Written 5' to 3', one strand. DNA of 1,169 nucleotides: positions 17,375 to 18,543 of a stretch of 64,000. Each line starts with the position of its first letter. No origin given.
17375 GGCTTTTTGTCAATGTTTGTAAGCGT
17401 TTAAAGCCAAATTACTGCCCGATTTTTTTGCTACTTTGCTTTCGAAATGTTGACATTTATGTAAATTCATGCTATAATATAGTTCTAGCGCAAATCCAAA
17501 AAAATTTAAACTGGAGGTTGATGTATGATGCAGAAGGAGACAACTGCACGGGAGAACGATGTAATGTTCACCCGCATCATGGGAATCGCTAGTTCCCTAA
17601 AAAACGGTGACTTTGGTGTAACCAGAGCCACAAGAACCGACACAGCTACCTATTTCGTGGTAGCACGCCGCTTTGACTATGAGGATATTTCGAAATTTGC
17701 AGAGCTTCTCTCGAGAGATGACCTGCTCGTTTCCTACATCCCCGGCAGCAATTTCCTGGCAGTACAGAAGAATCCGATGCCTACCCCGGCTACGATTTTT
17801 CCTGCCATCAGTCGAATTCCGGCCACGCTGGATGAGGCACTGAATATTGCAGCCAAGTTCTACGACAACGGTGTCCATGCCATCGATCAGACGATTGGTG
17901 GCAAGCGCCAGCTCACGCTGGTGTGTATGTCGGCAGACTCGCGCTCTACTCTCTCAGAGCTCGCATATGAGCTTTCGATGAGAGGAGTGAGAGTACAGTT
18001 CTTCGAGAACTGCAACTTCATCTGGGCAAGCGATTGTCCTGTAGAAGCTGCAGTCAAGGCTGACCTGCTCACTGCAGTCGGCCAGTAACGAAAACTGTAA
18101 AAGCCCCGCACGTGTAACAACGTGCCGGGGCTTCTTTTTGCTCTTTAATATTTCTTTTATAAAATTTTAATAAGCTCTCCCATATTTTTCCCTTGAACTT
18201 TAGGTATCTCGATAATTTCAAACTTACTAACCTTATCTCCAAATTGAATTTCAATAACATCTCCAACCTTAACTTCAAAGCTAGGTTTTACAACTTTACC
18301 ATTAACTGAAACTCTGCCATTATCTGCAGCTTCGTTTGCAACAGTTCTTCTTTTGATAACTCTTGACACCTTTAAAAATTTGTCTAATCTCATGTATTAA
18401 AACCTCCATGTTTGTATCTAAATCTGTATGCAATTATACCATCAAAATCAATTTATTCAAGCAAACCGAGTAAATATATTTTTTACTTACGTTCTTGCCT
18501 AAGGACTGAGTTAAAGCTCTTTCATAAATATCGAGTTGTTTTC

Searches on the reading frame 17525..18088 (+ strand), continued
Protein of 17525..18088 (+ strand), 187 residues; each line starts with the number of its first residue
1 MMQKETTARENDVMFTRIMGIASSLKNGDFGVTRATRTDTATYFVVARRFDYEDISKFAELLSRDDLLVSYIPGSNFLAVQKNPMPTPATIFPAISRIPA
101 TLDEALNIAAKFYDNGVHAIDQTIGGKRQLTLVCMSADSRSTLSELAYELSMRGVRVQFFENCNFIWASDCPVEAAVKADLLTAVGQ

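Call 102: fold_search(model_id=the predicted structure, library=pdb)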
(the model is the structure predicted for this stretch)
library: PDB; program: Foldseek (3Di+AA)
matches with E <= 10: 923; with E <= 0.001: 0
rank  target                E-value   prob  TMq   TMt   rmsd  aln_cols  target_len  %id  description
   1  1vkw                  5.0e-03  0.77  0.21  0.19  15.5       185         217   11  Crystal structure of a putative nitroreductase (tm1586) from thermotoga maritima msb8 at 2.00 A resolution (released 2004-09-21)
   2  6gre_B                9.7e-03  0.38  0.16  0.15  16.1       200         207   12  Crystal structure of the tandem DUF26 ectodomain from the Arabidopsis thaliana cysteine-rich receptor-like protein PDL (released 2018-12-26)
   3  8k4i                  1.1e-02  0.72  0.24  0.27  12.9       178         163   13  Crystal structure of YajQ STM0435 (released 2024-04-17)
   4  2dch                  2.7e-02  0.30  0.17  0.16  17.7       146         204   14  Crystal structure of archaeal intron-encoded homing endonuclease I-Tsp061I (released 2006-07-06)
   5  1in0_A                2.8e-02  0.51  0.24  0.26  12.9       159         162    9  YAJQ PROTEIN (HI1034) (released 2003-06-10)
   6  9dd0_D                3.0e-02  0.95  0.31  0.45  18.4       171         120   13  Designed allosteric facilitated dissociation switch AS1 in complex state TH with methylated lysines, crystal #2 (released 2025-08-20)
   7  6cj0_A                3.4e-02  0.97  0.29  0.22  12.8       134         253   14  Chromosomal trehalose-6-phosphate phosphatase from P. aeruginosa (released 2018-05-09)
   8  6d3v_A                3.6e-02  0.96  0.29  0.23  12.5       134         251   14  Chromosomal trehalose-6-phosphate phosphatase from P. aeruginosa (released 2018-05-09)
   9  5ztm_B                3.6e-02  0.12  0.12  0.13  16.4       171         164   12  Crystal structure of MLE dsRBDs in complex with roX2 (R2H1) (released 2019-03-06)
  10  9dd4_A                3.8e-02  0.91  0.31  0.43  18.5       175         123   12  Crystal Structure of Designed facilitated dissociation target LHD101An1: LHD101A with an N-terminal extension (released 2025-08-20)
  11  6mrs                  4.5e-02  1.00  0.30  0.60   3.0        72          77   12  De novo designed protein Peak6 (released 2019-06-12)
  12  8d84_A                4.8e-02  0.35  0.21  0.11  17.9       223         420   10  E. faecium MurAA in complex with UDP-N-acetylmuramic acid (UNAM) and a covalent adduct of PEP with Cys119 (released 2023-07-05)
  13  9dcz_B                5.8e-02  0.90  0.31  0.43  18.9       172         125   13  Designed allosteric facilitated dissociation switch AS1 in complex state TH with methylated lysines, crystal #1 (released 2025-08-20)
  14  5wi5_C                6.1e-02  0.35  0.17  0.08  16.5       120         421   11  2.0 Angstrom Resolution Crystal Structure of UDP-N-acetylglucosamine 1-carboxyvinyltransferase from Streptococcus pneu (released 2017-08-02)
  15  1r7m_A                6.5e-02  0.20  0.21  0.18  19.3       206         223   13  The homing endonuclease I-SceI bound to its DNA recognition region (released 2004-10-26)
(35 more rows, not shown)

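Call 107: find_related_loci(query=A4, collection=viral_contigs, flank=5000)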
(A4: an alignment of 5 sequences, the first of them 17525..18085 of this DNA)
Query A4 (187 aa) in viral_contigs; peptide patterns used: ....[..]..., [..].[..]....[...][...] (x = any residue, [..] = any of these).
40 stretches matched a pattern, but none encodes a relative of the query by tblastn (E <= 1e-3).

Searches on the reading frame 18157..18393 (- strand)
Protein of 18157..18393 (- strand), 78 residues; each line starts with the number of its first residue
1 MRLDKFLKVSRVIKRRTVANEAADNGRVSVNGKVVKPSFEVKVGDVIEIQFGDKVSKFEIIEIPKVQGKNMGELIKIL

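Call 4: search_protein_families(library=pfam, proteins=[window:18157-18393:-], max_evalue=1)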
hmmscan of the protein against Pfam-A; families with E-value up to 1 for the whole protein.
window:18157-18393:- (78 aa): 4 families
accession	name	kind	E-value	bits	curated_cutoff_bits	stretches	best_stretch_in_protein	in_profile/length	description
PF01479.30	S4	-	1.8e-14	53.6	22.8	1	1-47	1-48/48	S4 domain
PF01272.25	GreA_GreB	-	0.0043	17.4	26.9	1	22-63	34-75/77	Transcription elongation factor, GreA/GreB, C-term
PF13275.11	S4_2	-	0.0075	16.6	24.6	1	2-50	9-58/65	S4 domain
PF25818.1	MTRES1_C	-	0.018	15.9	27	1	1-54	10-63/103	Mitochondrial transcription rescue factor 1, C-terminal domain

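Call 5: search_protein_families(library=ncbifam, proteins=[window:18157-18393:-], max_evalue=1)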
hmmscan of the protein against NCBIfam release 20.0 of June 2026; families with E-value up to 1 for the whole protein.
window:18157-18393:- (78 aa): 12 families
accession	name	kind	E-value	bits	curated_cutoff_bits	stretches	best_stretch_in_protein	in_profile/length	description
NF007673.0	PRK10348.1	equivalog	3.1e-06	27.4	148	1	1-54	9-62/133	ribosome-associated heat shock protein Hsp15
NF049952.1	23rRNACMtaseTlyA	equivalog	3.3e-06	26.7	250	1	1-50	1-52/236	23S rRNA (cytidine-2'-O)-methyltransferase TlyA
NF003717.0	PRK05327.1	equivalog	0.00019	21.4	116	1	2-52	93-144/202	30S ribosomal protein S4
TIGR01017.1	rpsD_bact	equivalog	0.0025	17.6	177.2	1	2-61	91-149/200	30S ribosomal protein S4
TIGR00478.1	tly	subfamily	0.0058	16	185.8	1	2-50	1-50/228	TlyA family rRNA (cytidine-2'-O)-methyltransferase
NF008097.0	PRK10839.1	equivalog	0.0066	16.1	275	1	1-49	1-47/232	16S rRNA pseudouridine(516) synthase RsuA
TIGR00005.1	rluA_subfam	subfamily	0.0099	15.2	192.7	1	2-54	7-61/298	RluA family pseudouridine synthase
NF007784.0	PRK10475.1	equivalog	0.011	14.7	318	1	1-50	7-55/290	23S rRNA pseudouridine(2604) synthase RluF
TIGR03069.1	PS_II_S4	equivalog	0.013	14.7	201.55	1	21-50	203-233/257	photosystem II electron transport protein, Sll1252 family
TIGR02988.1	YaaA_near_RecF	hypoth_equivalog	0.026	14.7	84.75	1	2-49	10-58/60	S4 domain-containing protein YaaA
TIGR01462.1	greA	subfamily_domain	0.029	14.4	139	1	20-63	107-150/151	transcription elongation factor GreA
NF001263.0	PRK00226.1-4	equivalog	0.048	13.5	145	1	23-64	117-158/160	transcription elongation factor GreA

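Call 23: find_related_loci(query=window:18157-18393:-, collection=genome_contigs, flank=6000)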
Query window:18157-18393:- (78 aa) in genome_contigs; peptide patterns used: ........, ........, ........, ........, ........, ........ (x = any residue, [..] = any of these).
600 stretches matched a pattern (row limit reached: there are more); 582 encode a relative of the query (tblastn E <= 1e-3); the best 80 are kept; 80 distinct loci.
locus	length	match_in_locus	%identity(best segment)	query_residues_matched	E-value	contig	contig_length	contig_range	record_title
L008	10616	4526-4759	86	1-78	2e-40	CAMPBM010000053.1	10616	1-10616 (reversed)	MAG: uncultured Lachnospiraceae bacterium isolate SRR873610_bin.4_metaWRAP_v1.3_MAG genome assembly, contig: NODE_14563_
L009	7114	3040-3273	83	1-78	8e-40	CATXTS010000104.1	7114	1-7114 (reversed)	MAG TPA_asm: uncultured Clostridiaceae bacterium isolate ERR9492523_bin.40_MetaWRAP_v1.3_MAG genome assembly, contig: ER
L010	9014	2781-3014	81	1-78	4e-38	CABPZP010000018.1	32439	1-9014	MAG TPA_asm: uncultured Clostridium sp. isolate MGYG-HGUT-00384 genome assembly, contig: GUT_GENOME008342_18, whole geno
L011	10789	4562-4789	78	1-76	9e-38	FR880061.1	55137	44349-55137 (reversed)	Clostridium sp. CAG:245 genomic scaffold, scf106, whole genome shotgun sequence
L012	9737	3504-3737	74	1-78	2e-36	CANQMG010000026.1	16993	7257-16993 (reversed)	MAG: uncultured Clostridia bacterium isolate Lapin-014__bin75 genome assembly, contig: Lapin-014__NODE_2799_length_16993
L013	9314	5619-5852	77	1-78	3e-36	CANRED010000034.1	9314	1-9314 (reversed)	MAG: uncultured Clostridia bacterium isolate Lapin-025__bin25 genome assembly, contig: Lapin-025__NODE_5752_length_9314_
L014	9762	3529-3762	76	1-78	7e-36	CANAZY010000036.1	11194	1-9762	MAG TPA_asm: uncultured Clostridium sp. isolate SRR16350264_bin.10_metawrap_v1.3_MAG genome assembly, contig: NODE.1268_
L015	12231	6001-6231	76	1-78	1e-34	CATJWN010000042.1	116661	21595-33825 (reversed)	MAG: uncultured Clostridia bacterium isolate iMGMC-826_1678881687 genome assembly, contig: MegahitA5_497, whole genome s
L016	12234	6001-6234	68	1-78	6e-35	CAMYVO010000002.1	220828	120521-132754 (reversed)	MAG TPA_asm: uncultured Clostridium sp. isolate SRR10912533_bin.66_metaWRAP_v1.3_MAG genome assembly, contig: ERZ1421001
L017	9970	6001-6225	76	1-75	8e-35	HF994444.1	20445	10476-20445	Clostridium sp. CAG:780 genomic scaffold, scf162, whole genome shotgun sequence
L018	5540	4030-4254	73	1-75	4e-34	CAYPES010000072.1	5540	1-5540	MAG TPA_asm: uncultured Clostridium sp. isolate binchicken_co365_232 genome assembly, contig: NODE_12265_length_5540_cov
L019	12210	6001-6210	84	3-72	8e-34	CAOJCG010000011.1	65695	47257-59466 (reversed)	MAG TPA_asm: uncultured Clostridiaceae bacterium isolate SRR13428083_bin.1_metawrap_v1.3_MAG genome assembly, contig: NO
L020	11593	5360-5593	68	1-78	2e-33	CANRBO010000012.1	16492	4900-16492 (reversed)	MAG: uncultured Clostridia bacterium isolate Lapin-028__bin4 genome assembly, contig: Lapin-028__NODE_3920_length_16492_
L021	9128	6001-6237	75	1-78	2e-33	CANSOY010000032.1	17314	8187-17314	MAG TPA_asm: uncultured Clostridium sp. isolate SRR15730535_bin.34_metawrap_v1.3_MAG genome assembly, contig: NODE.3079_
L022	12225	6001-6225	69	1-75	2e-32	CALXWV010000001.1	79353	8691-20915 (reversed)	MAG: uncultured Clostridia bacterium isolate BRZ_NM__bin52 genome assembly, contig: BRZ_NM__NODE_383_length_79353_cov_5.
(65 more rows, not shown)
